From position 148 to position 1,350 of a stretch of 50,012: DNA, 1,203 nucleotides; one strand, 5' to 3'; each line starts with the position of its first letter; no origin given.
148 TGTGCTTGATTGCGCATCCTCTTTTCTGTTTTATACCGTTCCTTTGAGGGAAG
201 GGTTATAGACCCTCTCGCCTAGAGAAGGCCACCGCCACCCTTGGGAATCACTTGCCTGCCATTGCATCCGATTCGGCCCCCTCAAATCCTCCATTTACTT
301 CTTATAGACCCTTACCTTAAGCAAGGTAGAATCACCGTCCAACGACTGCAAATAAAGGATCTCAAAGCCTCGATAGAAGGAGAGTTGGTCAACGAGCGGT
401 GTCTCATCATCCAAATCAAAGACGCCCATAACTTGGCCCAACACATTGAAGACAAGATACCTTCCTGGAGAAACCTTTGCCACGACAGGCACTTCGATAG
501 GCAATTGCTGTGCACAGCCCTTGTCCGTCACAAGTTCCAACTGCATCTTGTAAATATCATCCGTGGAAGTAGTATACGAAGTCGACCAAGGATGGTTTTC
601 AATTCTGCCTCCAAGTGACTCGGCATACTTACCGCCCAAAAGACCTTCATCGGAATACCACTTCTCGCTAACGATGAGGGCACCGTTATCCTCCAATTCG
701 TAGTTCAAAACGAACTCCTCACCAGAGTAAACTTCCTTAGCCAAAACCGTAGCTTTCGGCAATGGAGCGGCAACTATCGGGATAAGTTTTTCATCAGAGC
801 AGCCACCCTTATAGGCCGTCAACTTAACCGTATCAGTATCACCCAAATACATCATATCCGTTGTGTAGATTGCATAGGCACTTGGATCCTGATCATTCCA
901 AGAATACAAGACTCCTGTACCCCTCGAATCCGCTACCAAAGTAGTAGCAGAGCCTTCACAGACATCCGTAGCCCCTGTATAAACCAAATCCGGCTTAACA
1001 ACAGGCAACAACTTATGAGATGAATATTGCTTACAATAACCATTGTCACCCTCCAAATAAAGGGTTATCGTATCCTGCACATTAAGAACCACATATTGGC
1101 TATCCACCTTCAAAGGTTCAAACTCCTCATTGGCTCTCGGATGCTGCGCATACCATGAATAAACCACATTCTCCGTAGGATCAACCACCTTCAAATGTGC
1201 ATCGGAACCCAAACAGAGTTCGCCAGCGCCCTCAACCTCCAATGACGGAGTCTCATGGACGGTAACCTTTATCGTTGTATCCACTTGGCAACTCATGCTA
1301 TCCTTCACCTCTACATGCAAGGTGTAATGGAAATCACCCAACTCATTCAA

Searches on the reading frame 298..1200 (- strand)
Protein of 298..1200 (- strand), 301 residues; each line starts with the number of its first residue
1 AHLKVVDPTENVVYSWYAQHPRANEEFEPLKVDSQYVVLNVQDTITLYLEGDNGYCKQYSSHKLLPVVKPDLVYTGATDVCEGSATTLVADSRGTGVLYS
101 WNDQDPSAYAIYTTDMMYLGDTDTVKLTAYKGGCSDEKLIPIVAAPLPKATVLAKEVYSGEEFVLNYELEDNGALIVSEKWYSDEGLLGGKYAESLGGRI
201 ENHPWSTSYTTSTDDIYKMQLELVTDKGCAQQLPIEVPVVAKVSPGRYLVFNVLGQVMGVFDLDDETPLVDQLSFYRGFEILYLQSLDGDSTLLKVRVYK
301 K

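Call 77: search_protein_families(library=pfam, proteins=[window:298-1200:-], max_evalue=0.01)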
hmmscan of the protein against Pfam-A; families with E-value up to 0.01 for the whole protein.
window:298-1200:- (301 aa): 1 family
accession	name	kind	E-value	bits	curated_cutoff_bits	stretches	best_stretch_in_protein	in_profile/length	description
PF19081.6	Ig_7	-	4.9e-06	27.2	27.3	0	2-63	19-77/84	Ig-like domain CHU_C associated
